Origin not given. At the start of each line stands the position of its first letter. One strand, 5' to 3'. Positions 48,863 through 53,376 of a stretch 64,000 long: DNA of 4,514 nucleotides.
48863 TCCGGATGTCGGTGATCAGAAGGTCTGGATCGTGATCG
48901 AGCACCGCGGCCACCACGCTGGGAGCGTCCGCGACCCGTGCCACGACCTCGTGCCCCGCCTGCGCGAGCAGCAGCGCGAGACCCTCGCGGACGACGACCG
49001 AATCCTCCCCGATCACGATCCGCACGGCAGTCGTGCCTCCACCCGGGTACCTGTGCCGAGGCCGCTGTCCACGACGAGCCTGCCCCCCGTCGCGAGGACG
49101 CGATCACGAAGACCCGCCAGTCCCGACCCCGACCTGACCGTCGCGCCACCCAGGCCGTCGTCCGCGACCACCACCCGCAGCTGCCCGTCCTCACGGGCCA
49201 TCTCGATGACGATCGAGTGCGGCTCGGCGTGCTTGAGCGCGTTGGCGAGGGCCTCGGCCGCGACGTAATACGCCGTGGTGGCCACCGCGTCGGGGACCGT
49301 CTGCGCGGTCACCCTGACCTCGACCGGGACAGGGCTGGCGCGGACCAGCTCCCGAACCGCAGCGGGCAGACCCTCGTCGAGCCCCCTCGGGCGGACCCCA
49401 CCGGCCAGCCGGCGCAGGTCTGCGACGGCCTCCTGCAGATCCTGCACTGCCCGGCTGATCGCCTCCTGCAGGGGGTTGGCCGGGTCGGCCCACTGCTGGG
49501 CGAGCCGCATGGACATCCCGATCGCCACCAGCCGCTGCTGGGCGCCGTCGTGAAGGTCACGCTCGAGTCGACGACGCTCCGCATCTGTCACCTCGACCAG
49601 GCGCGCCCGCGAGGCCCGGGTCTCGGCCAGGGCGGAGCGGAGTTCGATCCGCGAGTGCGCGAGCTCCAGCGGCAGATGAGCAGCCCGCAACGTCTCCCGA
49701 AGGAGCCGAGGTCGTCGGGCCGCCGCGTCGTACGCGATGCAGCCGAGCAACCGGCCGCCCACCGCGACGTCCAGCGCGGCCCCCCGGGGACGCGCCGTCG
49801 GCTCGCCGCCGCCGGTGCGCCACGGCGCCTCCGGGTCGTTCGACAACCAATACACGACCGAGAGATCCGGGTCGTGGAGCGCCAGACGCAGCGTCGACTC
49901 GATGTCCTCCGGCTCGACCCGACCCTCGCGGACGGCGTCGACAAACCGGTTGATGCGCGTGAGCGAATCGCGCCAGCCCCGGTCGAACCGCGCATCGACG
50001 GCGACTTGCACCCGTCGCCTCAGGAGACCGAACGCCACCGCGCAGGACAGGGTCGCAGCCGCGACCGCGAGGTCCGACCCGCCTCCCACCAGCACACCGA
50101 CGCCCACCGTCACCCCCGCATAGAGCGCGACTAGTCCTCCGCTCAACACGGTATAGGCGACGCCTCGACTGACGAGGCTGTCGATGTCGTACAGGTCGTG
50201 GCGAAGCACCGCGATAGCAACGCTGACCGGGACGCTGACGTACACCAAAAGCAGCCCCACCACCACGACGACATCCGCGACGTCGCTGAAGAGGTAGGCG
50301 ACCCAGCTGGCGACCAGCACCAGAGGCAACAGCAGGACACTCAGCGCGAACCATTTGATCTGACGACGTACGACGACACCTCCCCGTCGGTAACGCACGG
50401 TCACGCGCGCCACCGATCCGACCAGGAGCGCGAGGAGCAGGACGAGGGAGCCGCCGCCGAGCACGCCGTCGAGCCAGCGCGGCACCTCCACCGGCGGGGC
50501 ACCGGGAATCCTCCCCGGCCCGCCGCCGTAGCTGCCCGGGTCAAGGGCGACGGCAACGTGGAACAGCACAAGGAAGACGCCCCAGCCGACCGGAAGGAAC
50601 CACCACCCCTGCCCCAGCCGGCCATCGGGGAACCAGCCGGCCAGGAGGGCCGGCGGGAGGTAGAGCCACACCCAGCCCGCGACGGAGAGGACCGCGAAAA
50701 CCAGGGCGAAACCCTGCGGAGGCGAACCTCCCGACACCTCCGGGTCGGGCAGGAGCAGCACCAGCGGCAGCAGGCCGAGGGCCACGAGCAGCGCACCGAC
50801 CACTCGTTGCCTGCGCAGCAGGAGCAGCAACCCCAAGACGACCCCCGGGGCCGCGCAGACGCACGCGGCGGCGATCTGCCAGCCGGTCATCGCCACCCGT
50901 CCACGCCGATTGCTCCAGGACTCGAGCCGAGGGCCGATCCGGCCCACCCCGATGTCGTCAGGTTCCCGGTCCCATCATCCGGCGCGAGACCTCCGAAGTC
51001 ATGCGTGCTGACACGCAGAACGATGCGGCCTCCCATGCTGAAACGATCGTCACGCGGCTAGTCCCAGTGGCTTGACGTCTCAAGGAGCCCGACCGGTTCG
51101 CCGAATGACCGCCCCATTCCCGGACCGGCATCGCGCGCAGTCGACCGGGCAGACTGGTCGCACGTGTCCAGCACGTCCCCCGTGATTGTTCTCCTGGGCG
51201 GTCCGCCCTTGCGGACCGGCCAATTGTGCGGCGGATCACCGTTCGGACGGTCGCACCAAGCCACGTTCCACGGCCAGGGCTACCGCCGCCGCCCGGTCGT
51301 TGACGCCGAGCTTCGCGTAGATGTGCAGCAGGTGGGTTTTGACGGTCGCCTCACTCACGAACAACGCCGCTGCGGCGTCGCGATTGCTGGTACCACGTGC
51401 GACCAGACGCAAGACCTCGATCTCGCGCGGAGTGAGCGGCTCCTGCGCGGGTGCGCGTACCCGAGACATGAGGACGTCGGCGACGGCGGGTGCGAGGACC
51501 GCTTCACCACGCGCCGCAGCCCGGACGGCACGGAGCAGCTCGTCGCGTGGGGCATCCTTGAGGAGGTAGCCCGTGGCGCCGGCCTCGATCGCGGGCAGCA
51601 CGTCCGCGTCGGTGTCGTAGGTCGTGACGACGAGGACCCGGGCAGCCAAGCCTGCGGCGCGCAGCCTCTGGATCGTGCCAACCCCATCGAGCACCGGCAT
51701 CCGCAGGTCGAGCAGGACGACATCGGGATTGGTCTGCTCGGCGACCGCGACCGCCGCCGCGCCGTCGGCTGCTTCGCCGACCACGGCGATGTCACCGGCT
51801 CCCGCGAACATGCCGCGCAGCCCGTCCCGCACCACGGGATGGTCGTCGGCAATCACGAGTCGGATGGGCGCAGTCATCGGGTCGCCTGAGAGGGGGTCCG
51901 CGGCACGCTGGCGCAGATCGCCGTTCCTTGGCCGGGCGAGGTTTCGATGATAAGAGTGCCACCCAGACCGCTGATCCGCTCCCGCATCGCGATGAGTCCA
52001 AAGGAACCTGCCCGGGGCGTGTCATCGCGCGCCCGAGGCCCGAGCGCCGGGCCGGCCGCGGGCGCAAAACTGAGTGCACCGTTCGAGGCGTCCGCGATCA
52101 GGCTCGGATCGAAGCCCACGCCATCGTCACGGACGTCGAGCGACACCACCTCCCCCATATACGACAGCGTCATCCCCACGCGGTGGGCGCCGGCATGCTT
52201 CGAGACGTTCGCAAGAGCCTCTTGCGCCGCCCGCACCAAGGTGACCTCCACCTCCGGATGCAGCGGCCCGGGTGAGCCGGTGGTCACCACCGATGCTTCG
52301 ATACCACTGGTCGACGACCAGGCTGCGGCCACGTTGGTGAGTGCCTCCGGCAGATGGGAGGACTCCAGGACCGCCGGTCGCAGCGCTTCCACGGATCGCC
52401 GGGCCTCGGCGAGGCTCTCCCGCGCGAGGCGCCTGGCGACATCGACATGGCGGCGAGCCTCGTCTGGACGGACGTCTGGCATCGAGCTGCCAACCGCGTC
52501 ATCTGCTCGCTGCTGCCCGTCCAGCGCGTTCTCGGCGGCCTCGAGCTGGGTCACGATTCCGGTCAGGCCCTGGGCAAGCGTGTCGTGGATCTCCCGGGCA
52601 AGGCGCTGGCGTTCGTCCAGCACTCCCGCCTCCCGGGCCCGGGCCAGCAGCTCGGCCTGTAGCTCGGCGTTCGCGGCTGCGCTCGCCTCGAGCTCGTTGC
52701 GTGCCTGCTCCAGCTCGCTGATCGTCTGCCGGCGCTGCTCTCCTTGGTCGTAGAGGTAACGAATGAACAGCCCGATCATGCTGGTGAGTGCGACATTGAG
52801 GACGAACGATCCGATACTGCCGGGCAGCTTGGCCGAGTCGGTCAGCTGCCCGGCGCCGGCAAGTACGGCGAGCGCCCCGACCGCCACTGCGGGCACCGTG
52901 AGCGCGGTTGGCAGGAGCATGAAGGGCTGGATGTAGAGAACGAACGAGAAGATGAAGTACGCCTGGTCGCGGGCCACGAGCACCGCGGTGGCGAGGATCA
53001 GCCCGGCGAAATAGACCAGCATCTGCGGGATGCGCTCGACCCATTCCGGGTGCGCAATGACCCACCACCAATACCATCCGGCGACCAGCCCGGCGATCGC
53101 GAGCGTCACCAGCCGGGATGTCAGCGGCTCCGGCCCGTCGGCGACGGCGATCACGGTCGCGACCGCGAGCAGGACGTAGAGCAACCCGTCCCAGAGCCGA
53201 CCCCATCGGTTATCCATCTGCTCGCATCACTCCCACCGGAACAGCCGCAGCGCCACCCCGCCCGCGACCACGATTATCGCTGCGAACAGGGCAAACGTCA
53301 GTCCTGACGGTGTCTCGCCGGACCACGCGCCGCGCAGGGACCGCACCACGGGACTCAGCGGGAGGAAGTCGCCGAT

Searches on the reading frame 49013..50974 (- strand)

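Call 58: search_protein_families(library=pfam, proteins=[window:49013-50974:-], max_evalue=0.00001)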
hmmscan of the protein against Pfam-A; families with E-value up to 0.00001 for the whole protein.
window:49013-50974:- (653 aa): 3 families
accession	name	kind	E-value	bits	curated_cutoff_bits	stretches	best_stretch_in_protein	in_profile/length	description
PF07730.19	HisKA_3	-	3.9e-14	53.4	24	1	466-531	1-67/68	Histidine kinase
PF02518.31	HATPase_c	-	1.5e-07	32.2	26.4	1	567-651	5-109/111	Histidine kinase-, DNA gyrase B-, and HSP90-like ATPase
PF13581.12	HATPase_c_2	-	7.6e-06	26.4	27.4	0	537-611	2-79/127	Histidine kinase-like ATPase domain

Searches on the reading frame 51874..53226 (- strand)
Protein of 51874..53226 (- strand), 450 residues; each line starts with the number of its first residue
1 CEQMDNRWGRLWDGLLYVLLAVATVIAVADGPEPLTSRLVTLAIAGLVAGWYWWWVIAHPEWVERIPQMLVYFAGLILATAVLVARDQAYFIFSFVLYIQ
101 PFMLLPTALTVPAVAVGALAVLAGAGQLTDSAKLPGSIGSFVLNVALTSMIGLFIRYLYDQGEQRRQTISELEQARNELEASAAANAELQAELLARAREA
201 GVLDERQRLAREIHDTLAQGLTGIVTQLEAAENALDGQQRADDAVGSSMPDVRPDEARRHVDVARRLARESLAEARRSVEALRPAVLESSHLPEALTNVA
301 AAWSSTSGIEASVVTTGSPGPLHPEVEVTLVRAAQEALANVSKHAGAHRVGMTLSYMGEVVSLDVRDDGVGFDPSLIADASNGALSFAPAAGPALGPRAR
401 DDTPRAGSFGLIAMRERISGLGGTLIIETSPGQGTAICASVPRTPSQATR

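Call 58: search_protein_families(library=pfam, proteins=[window:51874-53226:-], max_evalue=0.00001)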
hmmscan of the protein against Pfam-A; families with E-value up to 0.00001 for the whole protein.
window:51874-53226:- (450 aa): 3 families
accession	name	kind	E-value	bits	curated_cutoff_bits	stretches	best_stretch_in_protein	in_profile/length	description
PF07730.19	HisKA_3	-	1.6e-14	54.6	24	1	205-287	1-68/68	Histidine kinase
PF02518.31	HATPase_c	-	1.6e-11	45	26.4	1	327-444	3-110/111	Histidine kinase-, DNA gyrase B-, and HSP90-like ATPase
PF13581.12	HATPase_c_2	-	2.2e-06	28.2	27.4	1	291-415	7-106/127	Histidine kinase-like ATPase domain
